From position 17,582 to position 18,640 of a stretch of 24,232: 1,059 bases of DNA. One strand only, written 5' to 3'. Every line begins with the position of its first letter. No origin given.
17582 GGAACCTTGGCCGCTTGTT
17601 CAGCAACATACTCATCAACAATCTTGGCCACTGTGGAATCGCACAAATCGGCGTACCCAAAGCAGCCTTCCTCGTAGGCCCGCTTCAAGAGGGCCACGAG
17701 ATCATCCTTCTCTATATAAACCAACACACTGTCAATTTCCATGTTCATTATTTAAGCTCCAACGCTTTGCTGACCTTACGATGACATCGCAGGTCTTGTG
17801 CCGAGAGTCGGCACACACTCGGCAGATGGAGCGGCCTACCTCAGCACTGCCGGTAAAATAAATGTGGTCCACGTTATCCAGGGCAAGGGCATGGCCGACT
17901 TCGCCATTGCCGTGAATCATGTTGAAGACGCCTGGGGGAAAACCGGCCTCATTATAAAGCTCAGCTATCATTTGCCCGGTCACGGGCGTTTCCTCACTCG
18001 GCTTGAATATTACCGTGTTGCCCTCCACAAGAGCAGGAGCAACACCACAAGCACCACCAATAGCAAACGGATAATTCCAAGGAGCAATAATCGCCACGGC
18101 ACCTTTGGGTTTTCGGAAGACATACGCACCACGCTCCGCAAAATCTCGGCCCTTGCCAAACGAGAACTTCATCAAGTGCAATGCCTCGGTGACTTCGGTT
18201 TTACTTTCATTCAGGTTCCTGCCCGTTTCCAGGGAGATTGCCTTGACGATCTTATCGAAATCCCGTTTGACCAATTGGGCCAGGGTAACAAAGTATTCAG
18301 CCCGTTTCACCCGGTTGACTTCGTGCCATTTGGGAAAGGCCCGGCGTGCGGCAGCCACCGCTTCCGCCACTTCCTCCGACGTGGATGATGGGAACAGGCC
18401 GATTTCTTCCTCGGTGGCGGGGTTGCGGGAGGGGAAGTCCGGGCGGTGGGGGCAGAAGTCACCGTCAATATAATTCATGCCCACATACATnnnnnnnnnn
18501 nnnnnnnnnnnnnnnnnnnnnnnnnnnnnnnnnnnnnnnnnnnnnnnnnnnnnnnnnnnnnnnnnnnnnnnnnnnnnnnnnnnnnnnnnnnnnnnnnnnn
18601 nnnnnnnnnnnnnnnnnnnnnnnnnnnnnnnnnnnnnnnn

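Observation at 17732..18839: Half an aldehyde dehydrogenase next to an A-type Fe-S carrier, with the decarboxylase 1.8 kb upstream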

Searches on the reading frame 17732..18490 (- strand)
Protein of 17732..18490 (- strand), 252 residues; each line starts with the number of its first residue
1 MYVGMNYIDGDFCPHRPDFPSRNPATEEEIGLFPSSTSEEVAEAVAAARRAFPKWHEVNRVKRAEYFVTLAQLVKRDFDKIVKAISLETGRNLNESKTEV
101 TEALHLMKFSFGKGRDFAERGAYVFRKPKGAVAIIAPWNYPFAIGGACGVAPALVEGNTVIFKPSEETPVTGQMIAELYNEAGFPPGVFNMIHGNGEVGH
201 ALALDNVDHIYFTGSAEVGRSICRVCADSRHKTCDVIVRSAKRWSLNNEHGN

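Call 6: search_dna_similar(query=window:17732-18490:-, collection=phages, mode=protein)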
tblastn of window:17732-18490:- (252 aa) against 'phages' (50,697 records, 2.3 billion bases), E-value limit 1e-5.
Records with a match: 76; places in all: 93; records where one place covers at least 80% of the query: 48.
Best place of each record, by identity: <60% 76.
By first word of the organism name: Acinetobacter 30; Bacteriophage 11; Staphylococcus 9; Listeria 8; Salmonella 8; Escherichia 3; Enterococcus 3; uncultured 2; Ralstonia 2.
By host as written in the record: - 45; Staphylococcus aureus 9; Listeria monocytogenes 8; Homo sapiens 5; Salmonella enterica subsp. enterica serovar Kentucky 3; Escherichia coli O157:H7 ATCC 43895 2; Ralstonia solanacearum 2; Escherichia coli 503046 1; and 1 more.
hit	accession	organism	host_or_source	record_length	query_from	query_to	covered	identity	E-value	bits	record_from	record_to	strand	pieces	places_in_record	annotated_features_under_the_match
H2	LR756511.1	uncultured phage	metagenomic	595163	4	234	92%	54.4%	1e-72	246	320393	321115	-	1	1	record has no annotation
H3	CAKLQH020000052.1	Acinetobacter phage MD-2021a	not known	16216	7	224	87%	36.2%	2e-25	110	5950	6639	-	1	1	puuC_2: gamma-glutamyl-gamma-aminobutyraldehyde dehydrogenase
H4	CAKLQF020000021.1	Acinetobacter phage MD-2021a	not known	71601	7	224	87%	36.2%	2e-25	110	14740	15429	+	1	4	puuC_2: gamma-glutamyl-gamma-aminobutyraldehyde dehydrogenase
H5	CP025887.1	Escherichia phage 503046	Escherichia coli 503046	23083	7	228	88%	35.4%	8e-24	105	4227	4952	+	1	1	record has no annotation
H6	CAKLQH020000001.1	Acinetobacter phage MD-2021a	not known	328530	7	232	90%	33.9%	6e-23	103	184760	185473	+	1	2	puuC_1: gamma-glutamyl-gamma-aminobutyraldehyde dehydrogenase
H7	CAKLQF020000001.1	Acinetobacter phage MD-2021a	not known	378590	7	232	90%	33.9%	6e-23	103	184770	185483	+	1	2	puuC_1: gamma-glutamyl-gamma-aminobutyraldehyde dehydrogenase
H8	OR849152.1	Listeria phage LM 4-14-1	Listeria monocytogenes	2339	1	232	92%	32.8%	4e-28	117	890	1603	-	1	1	record has no annotation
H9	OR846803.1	Listeria phage LM 4-11-1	Listeria monocytogenes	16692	1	232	92%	32.8%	5e-28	117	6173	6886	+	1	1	record has no annotation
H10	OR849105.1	Listeria phage LM 4-14-1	Listeria monocytogenes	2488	1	232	92%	32.8%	2e-27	115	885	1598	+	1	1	record has no annotation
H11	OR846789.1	Listeria phage LM 4-11-1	Listeria monocytogenes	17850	1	232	92%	32.8%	3e-27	115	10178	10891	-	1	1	record has no annotation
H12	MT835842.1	Bacteriophage sp.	human fecal samples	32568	4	229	90%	33.3%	3e-18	89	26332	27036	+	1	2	record has no annotation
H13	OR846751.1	Listeria phage LM 4-11-1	Listeria monocytogenes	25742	6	224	87%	34.3%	1e-27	116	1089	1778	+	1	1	record has no annotation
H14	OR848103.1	Listeria phage LM 4-14-1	Listeria monocytogenes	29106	6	224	87%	34.3%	1e-27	116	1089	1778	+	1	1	record has no annotation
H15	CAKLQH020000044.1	Acinetobacter phage MD-2021a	not known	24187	1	232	92%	32.1%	9e-27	114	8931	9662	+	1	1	gabD_4: succinate-semialdehyde dehydrogenase I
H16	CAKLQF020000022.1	Acinetobacter phage MD-2021a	not known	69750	1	232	92%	32.1%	1e-26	114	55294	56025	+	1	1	gabD_4: succinate-semialdehyde dehydrogenase I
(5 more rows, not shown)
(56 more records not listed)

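Call 7: get_annotated_region(hit=H2, flank=6000)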
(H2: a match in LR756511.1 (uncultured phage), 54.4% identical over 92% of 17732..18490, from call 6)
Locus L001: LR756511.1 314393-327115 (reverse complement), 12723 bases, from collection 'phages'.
description: uncultured phage genome assembly, chromosome: 1.
organism: uncultured phage (NCBI taxid 278008)
taxonomy: Viruses; environmental samples
host: -; source: metagenomic; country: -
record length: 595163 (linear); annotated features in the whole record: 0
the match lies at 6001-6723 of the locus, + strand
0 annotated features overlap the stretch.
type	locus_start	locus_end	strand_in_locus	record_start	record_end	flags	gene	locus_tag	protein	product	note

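Call 10: find_homologous_proteins(query=window:17735-18490:-, max_evalue=1e-20)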
Query window:17735-18490:- (252 aa): 220 proteins with E <= 1e-20 among 2117 candidates; the best 120 are listed.
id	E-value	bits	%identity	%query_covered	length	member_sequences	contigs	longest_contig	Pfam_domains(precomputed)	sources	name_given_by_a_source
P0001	6.7e-170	581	100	100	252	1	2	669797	PF00171.28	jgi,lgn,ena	jgi:aldehyde dehydrogenase (NAD+)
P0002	1.1e-122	426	78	98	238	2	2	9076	PF00171.28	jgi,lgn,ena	-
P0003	4.6e-80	287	57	93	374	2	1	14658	PF00171.28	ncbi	-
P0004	1.6e-79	285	59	88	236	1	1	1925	PF00171.28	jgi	jgi:aldehyde dehydrogenase (NAD+)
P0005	5.0e-79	283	57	93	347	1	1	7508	PF00171.28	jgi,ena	jgi:aldehyde dehydrogenase (NAD+)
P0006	6.5e-79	283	55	92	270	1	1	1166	PF00171.28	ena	-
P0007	1.6e-78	282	55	93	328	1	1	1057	PF00171.28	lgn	-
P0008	2.1e-74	268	53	92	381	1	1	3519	PF00171.28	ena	-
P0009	4.9e-74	267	54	93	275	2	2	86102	PF00171.28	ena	-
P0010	2.5e-72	261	52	93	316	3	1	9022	PF00171.28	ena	-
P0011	5.1e-72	260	53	93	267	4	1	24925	PF00171.28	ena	-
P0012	6.7e-72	260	53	92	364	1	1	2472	PF00171.28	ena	-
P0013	5.9e-71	257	53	91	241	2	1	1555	PF00171.28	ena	-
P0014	2.6e-70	255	50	94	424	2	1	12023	PF00171.28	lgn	-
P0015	9.5e-70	253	52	94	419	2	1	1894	PF00171.28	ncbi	-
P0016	9.7e-70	253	51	92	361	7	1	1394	PF00171.28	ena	-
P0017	8.2e-68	246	49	93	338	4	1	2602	PF00171.28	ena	-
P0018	1.3e-67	246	50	94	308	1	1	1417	PF00171.28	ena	-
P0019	3.7e-67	244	50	94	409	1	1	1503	PF00171.28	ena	-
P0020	5.1e-66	241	51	90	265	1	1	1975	PF00171.28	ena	-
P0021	1.1e-65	240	49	95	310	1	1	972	PF00171.28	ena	-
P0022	7.6e-65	237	49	93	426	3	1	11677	PF00171.28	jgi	jgi:aldehyde dehydrogenase (NAD+)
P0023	1.7e-64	236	49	94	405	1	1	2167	PF05893.20,PF00171.28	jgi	-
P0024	2.1e-64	235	49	94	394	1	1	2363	PF05893.20,PF00171.28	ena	-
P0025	3.2e-63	231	54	76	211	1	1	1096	PF00171.28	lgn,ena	-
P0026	3.7e-63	231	49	94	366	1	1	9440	PF00171.28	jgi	-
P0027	1.3e-61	226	50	87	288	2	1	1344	PF00171.28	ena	-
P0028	1.2e-60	223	47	95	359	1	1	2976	PF05893.20,PF00171.28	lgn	-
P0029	1.4e-59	220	55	75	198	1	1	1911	PF00171.28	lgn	-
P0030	4.9e-59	218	46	94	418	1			PF00171.28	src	-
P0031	6.6e-59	217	49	87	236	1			PF00171.28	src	-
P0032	1.4e-58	216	47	89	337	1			PF00171.28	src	-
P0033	2.9e-58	215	47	89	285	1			PF00171.28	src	-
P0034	3.7e-58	215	44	94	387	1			PF00171.28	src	-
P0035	4.4e-58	215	47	90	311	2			PF00171.28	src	-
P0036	7.7e-58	214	46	89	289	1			PF00171.28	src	-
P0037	9.3e-58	214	46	84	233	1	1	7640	PF00171.28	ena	-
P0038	1.4e-57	213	47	90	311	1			PF00171.28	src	-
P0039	1.9e-57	213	47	94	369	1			PF00171.28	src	-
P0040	1.9e-57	213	47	89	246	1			PF00171.28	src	-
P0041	3.8e-57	212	47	89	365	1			PF00171.28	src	-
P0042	5.4e-57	211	46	89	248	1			PF00171.28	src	-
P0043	8.6e-57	210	47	89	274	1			PF00171.28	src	-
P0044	1.4e-56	210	58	67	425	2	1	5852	PF00171.28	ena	-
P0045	1.8e-56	209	45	94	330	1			PF00171.28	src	-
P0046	2.0e-56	209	46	89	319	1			PF00171.28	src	-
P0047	2.0e-56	209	46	89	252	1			PF00171.28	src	-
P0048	2.1e-56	209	50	82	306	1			PF00171.28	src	-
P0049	2.2e-56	209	50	80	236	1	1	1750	PF00171.28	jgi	jgi:aldehyde dehydrogenase (NAD+)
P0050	3.8e-56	208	50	79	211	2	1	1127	PF00171.28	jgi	-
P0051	4.5e-56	208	45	90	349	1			PF00171.28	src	-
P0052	1.2e-55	207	45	86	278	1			PF00171.28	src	-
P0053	1.6e-55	206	46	89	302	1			PF00171.28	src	-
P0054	2.9e-55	205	45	94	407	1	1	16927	PF00171.28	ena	-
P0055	8.3e-55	204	44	89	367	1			PF00171.28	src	-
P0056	1.3e-54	203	50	78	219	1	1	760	PF00171.28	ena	-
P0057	1.4e-54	203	46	89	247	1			PF00171.28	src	-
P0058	1.7e-54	203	48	87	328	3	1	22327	PF05893.20,PF00171.28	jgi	jgi:aldehyde dehydrogenase (NAD+)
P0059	1.7e-54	203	44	94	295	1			PF00171.28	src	-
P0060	1.8e-54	203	45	89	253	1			PF00171.28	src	-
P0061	2.3e-54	202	43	94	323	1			PF00171.28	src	-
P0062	2.3e-54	202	48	80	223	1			PF00171.28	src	-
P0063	2.6e-54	202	45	89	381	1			PF00171.28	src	-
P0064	4.4e-54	202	44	92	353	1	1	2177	PF00171.28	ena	-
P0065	4.6e-54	201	47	91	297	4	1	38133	PF05893.20,PF00171.28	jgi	jgi:aldehyde dehydrogenase (NAD+)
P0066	6.9e-54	201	44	94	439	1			PF00171.28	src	-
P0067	7.2e-54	201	49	81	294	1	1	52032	PF00171.28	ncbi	ncbi:MAG: aldehyde dehydrogenase family protein [Gemmataceae bacterium]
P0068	1.7e-53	200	43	94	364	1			PF00171.28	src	-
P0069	2.2e-53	199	47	80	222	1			PF00171.28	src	-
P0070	2.4e-53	199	49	78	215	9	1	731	PF00171.28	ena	-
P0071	4.1e-53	198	43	95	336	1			PF00171.28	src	-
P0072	9.6e-52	194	49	76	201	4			PF00171.28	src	-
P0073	1.2e-51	194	47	78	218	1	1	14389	PF00171.28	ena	-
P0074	1.2e-51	193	44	90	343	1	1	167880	PF00171.28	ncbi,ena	-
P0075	1.8e-51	193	52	69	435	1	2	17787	PF00171.28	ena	-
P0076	1.9e-51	193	43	97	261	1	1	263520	PF00171.28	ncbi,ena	-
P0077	2.8e-51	192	43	89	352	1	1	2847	PF00171.28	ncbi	-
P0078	5.1e-51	191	46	81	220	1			PF00171.28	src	-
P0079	1.0e-50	190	44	90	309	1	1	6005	PF00171.28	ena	-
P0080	2.2e-50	189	46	78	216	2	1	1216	PF00171.28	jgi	-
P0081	1.5e-49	187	55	62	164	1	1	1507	PF00171.28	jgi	jgi:aldehyde dehydrogenase (NAD+)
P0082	5.6e-49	185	42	90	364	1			PF00171.28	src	-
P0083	7.8e-49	184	50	68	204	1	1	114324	PF00171.28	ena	-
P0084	9.3e-48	181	50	68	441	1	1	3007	PF00171.28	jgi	-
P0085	2.0e-47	180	48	73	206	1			PF00171.28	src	-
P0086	2.2e-47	180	54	63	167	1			PF00171.28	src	-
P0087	3.2e-47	179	46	71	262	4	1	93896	PF00171.28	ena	-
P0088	5.7e-47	178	42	92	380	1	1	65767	PF00171.28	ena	-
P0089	5.7e-47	178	41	92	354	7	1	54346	PF05893.20,PF00171.28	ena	-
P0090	7.3e-47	178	47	74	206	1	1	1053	PF00171.28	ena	-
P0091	1.2e-46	177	51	69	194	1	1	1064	PF00171.28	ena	-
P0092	1.2e-46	177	54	62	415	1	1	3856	PF00171.28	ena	-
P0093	1.4e-46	177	45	77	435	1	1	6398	PF00171.28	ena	-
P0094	1.5e-46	177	40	91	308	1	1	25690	PF00171.28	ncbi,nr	ncbi:MAG: aldehyde dehydrogenase family protein, partial [Candidatus Methylomirabilis oxyfera]|nr:al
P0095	2.3e-46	176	45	70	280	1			PF00171.28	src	-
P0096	4.4e-46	175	61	51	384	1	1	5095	PF00171.28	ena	-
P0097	8.3e-46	174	60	51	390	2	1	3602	PF00171.28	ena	-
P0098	1.1e-45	174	44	75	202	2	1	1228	PF00171.28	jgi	-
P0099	6.4e-44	168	51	64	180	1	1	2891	PF00171.28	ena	-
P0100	1.9e-43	167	49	67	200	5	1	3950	PF05893.20,PF00171.28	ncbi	ncbi:MAG: aldehyde dehydrogenase family protein, partial [Fimbriimonadales bacterium]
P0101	4.5e-43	165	46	72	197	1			PF00171.28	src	-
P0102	4.9e-43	165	47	65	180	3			PF00171.28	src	-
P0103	6.9e-43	165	56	51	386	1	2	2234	PF00171.28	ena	-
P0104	1.4e-42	164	41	87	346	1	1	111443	PF00171.28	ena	-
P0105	2.0e-42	163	40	82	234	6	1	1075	PF00171.28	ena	-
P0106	2.1e-42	163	68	44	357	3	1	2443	PF00171.28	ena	-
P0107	2.8e-42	163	55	51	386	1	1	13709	PF00171.28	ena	-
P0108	1.2e-41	161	52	52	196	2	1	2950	PF00171.28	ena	-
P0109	1.8e-41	160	55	51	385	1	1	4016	PF00171.28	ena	-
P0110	7.0e-41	158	43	67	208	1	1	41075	PF00171.28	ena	-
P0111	7.7e-41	158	69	41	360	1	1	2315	PF00171.28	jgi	jgi:aldehyde dehydrogenase (NAD+)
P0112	8.3e-41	158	49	63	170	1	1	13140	PF00171.28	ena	-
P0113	8.7e-41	158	56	48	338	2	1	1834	PF00171.28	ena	-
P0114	3.5e-40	156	43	79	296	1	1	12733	PF00171.28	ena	-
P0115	6.1e-40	155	48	69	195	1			PF00171.28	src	-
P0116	5.0e-39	152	45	69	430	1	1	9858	PF00171.28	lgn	-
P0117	4.1e-38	149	58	48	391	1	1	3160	PF00171.28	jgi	jgi:aldehyde dehydrogenase (NAD+)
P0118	1.9e-37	147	45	64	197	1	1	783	PF00171.28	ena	-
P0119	2.5e-37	147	42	73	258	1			PF00171.28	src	-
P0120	3.3e-37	146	63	44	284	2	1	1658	PF00171.28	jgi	-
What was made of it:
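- Only two lineages carry the short form in a 5.8-billion-protein collection (call 10).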

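Call 11: find_encoding_contigs(protein=window:17735-18490:-, flank=10000)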
Protein window:17735-18490:- (252 aa): 2 contigs read that carry it; 2 places shown.
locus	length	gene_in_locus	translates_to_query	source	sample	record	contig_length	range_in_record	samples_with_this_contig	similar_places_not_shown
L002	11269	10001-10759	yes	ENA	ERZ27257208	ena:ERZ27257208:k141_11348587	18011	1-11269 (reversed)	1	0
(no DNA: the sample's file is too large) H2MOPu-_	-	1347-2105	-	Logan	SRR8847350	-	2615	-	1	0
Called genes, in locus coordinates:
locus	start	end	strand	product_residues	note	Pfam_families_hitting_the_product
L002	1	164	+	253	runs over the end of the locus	PF04012:PspA_IM30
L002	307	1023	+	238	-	-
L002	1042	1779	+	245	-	-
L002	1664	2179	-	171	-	-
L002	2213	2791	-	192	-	-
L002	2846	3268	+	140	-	-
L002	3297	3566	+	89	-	-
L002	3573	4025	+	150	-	-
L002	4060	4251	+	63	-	-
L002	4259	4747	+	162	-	-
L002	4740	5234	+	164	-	PF00383:dCMP_cyt_deam_1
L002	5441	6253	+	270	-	-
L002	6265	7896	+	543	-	PF02776:TPP_enzyme_N, PF00205:TPP_enzyme_M, PF02775:TPP_enzyme_C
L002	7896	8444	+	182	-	PF05198:IF3_N, PF00707:IF3_C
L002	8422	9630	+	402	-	-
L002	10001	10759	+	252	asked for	PF00171:Aldedh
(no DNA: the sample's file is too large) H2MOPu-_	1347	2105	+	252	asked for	PF00171:Aldedh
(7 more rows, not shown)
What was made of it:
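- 17732..18490 (-): ORF for the 252-aa truncated ALDH (ATG 18490, stop TGA 17734..17732): NAD(P)-binding Rossmann domain only. The identical protein is called in JGI, ENA and Logan assemblies (calls 10, 11).
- Checked: Three independent gene callers start the gene at 18490 (calls 10, 11).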

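Call 13: find_encoding_contigs(protein=P0002, flank=10000)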
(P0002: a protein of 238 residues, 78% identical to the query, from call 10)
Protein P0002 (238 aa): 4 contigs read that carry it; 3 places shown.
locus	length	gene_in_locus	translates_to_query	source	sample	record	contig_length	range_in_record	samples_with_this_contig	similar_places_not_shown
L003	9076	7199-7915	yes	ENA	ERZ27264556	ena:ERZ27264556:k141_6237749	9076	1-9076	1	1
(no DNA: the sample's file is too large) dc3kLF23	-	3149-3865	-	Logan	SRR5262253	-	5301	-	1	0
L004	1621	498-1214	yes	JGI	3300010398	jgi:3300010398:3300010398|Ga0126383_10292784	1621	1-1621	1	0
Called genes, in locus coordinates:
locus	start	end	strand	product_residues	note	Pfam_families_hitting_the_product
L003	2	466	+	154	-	?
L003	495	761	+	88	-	-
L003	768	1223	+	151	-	-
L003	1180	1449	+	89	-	-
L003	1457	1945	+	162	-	-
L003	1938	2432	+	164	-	PF00383:dCMP_cyt_deam_1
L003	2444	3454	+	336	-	-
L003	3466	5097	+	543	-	PF02776:TPP_enzyme_N, PF00205:TPP_enzyme_M, PF02775:TPP_enzyme_C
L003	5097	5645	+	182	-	PF05198:IF3_N, PF00707:IF3_C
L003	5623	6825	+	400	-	-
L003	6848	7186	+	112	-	PF01521:Fe-S_biosyn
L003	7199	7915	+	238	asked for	PF00171:Aldedh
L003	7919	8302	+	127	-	-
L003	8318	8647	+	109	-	-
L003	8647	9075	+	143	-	?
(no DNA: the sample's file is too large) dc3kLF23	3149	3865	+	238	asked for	PF00171:Aldedh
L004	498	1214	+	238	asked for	PF00171:Aldedh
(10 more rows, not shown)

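Call 15: find_related_loci(query=window:17735-18490:-, collection=viral_contigs, flank=8000)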
Query window:17735-18490:- (252 aa) in viral_contigs; peptide patterns used: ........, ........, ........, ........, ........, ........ (x = any residue, [..] = any of these).
1 stretches matched a pattern, but none encodes a relative of the query by tblastn (E <= 1e-3).
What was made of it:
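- Tried and rejected: IMG/VR does not contain the window genome or the truncated form (call 15).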

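Call 20: find_encoding_contigs(protein=P0003, flank=8000, max_places=3)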
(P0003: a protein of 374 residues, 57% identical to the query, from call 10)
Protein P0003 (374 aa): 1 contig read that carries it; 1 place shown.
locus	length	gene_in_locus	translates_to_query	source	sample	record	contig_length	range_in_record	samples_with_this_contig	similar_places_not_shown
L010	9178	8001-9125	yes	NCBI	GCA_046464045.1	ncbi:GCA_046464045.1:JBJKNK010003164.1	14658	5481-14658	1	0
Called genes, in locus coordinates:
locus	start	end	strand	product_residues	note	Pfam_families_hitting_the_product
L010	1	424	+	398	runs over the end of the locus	-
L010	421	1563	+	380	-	-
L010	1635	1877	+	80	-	PF01165:Ribosomal_S21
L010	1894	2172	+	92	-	PF01402:RHH_1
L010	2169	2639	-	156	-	-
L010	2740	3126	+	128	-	-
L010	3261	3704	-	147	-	-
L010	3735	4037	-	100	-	-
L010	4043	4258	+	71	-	-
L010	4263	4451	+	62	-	-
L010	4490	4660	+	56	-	-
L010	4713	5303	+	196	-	PF00383:dCMP_cyt_deam_1, PF14437:MafB19-deam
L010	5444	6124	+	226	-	-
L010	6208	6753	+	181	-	PF05198:IF3_N, PF00707:IF3_C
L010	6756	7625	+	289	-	-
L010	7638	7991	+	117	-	PF01521:Fe-S_biosyn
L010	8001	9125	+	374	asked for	PF00171:Aldedh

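Call 21: find_encoding_contigs(protein=P0005, flank=8000, max_places=3)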
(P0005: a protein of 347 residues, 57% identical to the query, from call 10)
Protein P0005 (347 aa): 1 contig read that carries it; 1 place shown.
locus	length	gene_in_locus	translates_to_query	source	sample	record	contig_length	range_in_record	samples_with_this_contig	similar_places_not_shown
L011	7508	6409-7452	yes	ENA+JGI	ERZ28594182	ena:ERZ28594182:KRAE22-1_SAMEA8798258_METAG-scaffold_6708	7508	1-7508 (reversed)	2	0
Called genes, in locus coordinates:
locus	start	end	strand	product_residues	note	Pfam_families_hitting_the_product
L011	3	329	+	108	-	?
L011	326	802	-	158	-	-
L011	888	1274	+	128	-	-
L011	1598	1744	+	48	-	-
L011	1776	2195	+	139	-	-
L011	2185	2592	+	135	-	-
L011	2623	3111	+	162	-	PF00383:dCMP_cyt_deam_1, PF14437:MafB19-deam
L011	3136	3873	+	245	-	PF01755:Glyco_transf_25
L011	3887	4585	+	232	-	-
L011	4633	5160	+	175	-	PF05198:IF3_N, PF00707:IF3_C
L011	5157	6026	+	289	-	-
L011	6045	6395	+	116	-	PF01521:Fe-S_biosyn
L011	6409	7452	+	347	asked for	PF00171:Aldedh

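Call 25: search_protein_families(library=phrogs, proteins=[window:17735-18490:-], max_evalue=0.01)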
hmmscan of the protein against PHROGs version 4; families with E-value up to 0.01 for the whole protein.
window:17735-18490:- (252 aa): 1 family
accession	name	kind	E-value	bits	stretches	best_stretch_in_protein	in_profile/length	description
phrog_15577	-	unknown function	9.6e-41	140.8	1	7-229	12-241/502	-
